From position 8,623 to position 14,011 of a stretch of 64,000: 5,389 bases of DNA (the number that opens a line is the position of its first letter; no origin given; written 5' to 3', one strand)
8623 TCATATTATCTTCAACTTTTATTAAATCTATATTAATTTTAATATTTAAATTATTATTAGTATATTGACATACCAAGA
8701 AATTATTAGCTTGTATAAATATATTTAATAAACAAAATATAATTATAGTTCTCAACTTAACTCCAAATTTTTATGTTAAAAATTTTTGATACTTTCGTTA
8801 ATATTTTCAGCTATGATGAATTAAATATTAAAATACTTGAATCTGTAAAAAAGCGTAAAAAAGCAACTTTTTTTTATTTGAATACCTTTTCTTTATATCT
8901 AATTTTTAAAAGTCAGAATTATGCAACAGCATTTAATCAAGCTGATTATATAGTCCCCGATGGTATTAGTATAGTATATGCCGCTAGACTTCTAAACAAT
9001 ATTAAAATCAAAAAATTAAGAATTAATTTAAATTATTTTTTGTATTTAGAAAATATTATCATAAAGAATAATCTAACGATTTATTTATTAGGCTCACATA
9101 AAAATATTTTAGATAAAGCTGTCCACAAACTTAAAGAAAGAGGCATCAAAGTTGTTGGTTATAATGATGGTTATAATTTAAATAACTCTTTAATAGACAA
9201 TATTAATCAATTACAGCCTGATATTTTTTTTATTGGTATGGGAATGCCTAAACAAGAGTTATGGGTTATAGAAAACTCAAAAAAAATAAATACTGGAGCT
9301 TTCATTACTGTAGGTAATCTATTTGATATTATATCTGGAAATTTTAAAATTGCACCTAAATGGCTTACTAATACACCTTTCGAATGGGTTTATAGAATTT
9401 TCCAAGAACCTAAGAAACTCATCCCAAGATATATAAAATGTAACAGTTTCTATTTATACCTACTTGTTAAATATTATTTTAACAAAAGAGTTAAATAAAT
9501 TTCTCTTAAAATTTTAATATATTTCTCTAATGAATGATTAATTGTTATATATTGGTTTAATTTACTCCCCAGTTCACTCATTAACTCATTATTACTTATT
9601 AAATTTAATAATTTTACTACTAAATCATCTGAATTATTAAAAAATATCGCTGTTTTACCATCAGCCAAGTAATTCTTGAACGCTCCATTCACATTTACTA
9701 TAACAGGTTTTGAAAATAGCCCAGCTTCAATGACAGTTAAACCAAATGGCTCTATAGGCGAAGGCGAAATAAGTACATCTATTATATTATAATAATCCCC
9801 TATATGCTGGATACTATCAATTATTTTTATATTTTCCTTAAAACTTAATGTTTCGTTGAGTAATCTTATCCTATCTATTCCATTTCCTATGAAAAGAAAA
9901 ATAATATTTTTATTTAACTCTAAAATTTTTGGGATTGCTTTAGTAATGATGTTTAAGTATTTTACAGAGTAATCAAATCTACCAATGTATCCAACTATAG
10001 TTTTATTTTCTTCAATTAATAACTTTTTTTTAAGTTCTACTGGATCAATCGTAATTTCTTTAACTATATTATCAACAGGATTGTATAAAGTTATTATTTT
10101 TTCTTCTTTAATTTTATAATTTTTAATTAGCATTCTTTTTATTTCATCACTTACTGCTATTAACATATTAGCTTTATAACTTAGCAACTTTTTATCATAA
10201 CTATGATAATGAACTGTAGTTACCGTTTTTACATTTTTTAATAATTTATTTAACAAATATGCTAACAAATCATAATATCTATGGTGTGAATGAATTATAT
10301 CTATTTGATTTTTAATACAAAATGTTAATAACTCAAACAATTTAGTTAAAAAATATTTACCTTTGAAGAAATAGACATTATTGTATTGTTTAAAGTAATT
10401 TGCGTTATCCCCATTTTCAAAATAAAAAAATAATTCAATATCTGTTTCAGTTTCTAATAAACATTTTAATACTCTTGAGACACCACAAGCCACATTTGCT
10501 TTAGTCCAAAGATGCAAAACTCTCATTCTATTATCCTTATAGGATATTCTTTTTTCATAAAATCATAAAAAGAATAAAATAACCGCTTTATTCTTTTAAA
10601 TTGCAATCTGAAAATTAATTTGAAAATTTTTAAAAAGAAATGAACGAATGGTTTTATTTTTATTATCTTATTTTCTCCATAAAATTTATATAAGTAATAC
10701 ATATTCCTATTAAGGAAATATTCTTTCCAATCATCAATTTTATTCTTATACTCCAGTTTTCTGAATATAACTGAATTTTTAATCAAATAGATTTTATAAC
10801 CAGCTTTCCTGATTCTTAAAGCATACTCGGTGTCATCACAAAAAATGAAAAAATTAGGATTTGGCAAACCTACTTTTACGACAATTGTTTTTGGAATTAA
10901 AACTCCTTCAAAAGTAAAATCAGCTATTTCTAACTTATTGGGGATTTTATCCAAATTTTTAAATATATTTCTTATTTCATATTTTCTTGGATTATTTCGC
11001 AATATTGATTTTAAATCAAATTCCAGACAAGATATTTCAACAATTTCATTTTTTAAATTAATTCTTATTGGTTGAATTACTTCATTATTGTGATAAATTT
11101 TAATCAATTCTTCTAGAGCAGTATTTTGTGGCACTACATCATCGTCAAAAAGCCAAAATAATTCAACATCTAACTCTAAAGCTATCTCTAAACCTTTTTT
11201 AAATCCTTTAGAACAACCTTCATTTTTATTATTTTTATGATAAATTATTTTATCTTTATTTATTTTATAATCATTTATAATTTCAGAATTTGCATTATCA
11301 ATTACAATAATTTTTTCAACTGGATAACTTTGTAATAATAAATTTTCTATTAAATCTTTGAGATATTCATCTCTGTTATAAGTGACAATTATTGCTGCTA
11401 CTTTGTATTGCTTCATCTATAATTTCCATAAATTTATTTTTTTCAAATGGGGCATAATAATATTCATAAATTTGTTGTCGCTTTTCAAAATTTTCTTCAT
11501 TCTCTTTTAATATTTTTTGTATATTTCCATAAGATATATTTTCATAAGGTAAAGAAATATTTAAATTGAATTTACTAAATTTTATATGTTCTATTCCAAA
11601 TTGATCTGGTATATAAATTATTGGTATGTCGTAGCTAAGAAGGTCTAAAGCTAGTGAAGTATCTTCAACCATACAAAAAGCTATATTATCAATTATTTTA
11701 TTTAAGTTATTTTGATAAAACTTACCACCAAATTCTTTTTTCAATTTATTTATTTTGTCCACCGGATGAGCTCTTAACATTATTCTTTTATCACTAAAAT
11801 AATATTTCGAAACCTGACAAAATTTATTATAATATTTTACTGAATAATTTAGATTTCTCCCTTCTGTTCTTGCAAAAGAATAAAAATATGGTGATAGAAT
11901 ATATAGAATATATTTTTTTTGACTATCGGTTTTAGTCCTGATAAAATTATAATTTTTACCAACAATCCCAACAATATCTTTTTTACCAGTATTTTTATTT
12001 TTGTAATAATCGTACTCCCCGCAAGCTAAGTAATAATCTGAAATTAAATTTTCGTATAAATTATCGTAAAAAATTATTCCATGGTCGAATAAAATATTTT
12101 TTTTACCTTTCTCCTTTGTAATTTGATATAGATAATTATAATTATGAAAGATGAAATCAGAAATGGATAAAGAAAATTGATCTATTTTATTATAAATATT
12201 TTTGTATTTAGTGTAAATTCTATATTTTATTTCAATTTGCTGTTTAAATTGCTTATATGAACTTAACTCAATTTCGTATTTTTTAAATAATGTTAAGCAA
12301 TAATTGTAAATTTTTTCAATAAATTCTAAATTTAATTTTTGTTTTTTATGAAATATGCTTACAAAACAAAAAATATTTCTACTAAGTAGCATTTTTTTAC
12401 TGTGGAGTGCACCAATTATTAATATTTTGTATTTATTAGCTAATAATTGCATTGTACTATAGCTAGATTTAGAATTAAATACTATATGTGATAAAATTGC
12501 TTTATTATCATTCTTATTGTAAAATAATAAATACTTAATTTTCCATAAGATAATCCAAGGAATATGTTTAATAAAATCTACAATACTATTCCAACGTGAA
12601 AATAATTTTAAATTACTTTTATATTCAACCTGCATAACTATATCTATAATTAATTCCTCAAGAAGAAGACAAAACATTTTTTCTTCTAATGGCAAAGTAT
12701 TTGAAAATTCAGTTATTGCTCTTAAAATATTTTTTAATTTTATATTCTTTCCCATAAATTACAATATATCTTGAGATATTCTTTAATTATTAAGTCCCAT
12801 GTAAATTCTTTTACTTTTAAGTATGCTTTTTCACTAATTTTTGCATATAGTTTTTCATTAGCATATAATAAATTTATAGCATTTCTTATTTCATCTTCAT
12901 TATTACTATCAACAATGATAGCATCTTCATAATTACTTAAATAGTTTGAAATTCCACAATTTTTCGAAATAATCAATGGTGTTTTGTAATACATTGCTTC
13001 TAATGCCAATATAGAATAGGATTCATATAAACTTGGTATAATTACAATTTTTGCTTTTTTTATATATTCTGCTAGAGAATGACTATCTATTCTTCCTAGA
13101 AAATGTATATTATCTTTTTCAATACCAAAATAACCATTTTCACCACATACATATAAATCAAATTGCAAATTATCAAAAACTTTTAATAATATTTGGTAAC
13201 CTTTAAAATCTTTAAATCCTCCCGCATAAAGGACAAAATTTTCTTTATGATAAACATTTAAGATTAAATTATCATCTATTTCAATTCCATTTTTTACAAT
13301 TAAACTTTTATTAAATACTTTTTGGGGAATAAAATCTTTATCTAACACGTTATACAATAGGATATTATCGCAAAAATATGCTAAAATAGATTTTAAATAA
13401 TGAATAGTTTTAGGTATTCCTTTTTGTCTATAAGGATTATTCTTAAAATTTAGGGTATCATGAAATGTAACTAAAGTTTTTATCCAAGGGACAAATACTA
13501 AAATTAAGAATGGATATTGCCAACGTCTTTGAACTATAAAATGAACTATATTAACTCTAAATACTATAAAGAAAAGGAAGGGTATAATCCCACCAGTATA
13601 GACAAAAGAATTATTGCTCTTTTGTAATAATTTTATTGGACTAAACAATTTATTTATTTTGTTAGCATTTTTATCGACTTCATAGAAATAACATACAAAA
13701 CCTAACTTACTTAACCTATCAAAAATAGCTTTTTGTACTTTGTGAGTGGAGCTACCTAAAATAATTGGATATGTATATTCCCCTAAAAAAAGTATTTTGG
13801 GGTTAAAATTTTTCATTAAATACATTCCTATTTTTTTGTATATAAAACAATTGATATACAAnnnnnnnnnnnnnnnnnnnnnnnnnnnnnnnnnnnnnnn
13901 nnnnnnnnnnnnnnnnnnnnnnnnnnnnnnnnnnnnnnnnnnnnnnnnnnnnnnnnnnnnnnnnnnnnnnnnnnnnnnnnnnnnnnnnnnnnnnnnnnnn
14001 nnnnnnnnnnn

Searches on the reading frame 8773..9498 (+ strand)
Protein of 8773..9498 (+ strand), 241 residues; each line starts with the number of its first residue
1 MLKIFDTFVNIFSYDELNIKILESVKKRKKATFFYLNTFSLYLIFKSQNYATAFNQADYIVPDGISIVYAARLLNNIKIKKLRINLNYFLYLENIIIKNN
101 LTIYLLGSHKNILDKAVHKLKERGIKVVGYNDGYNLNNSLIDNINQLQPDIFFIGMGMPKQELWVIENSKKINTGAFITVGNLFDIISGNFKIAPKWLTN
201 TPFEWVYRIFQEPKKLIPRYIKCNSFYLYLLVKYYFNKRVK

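Call 58: search_protein_families(library=pfam, proteins=[window:8773-9498:+], max_evalue=0.00001)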
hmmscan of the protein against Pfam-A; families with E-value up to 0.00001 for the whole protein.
window:8773-9498:+ (241 aa): 1 family
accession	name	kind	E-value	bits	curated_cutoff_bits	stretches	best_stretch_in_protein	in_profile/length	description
PF03808.19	Glyco_tran_WecG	-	3.8e-45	154.2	27.4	1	57-220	1-168/168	Glycosyl transferase WecG/TagA/CpsF family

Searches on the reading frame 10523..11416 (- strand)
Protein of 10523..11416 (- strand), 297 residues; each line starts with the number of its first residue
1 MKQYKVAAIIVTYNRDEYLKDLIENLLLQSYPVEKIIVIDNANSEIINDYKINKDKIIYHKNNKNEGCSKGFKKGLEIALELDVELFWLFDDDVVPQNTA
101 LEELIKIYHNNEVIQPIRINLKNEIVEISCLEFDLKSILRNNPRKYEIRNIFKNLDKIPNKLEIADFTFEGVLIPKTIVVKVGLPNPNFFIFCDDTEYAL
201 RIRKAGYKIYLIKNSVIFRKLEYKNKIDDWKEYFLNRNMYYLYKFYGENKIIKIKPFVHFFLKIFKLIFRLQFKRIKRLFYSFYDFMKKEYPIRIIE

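Call 58: search_protein_families(library=pfam, proteins=[window:10523-11416:-], max_evalue=0.00001)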
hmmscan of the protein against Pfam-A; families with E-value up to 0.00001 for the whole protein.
window:10523-11416:- (297 aa): 2 families
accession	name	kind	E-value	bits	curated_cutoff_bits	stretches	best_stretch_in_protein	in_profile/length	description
PF00535.33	Glycos_transf_2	-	2.7e-15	57.2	23.3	1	9-118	3-115/168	Glycosyl transferase family 2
PF13641.12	Glyco_tranf_2_3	-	7.7e-09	36.3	27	1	6-216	3-208/230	Glycosyltransferase like family 2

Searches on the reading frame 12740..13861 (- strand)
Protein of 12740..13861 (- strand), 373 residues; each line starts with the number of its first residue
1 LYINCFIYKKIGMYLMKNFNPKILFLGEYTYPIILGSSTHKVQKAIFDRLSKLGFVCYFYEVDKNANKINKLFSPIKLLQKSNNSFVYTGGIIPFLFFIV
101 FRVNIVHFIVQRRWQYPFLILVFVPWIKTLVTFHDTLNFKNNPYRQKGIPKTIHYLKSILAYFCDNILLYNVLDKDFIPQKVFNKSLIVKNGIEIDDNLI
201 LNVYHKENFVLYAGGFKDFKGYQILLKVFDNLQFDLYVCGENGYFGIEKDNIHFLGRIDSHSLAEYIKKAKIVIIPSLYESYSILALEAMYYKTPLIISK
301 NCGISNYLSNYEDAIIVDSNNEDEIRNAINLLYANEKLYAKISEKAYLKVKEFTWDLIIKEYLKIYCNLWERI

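Call 58: search_protein_families(library=pfam, proteins=[window:12740-13861:-], max_evalue=0.00001)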
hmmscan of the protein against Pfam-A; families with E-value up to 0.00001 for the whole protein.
window:12740-13861:- (373 aa): 4 families
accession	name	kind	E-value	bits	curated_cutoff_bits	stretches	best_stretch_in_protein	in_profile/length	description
PF00534.26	Glycos_transf_1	-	1.2e-26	93.7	26.4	1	202-347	10-170/172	Glycosyl transferases group 1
PF13692.12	Glyco_trans_1_4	-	3.4e-18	66.7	27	1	209-335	3-142/142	Glycosyl transferases group 1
PF20706.3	GT4-conflict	-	4.5e-08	32.9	26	1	259-325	271-347/385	Family 4 Glycosyltransferase in conflict systems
PF13524.12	Glyco_trans_1_2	-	1.1e-07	32.3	25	1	228-363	8-143/144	Glycosyl transferase-like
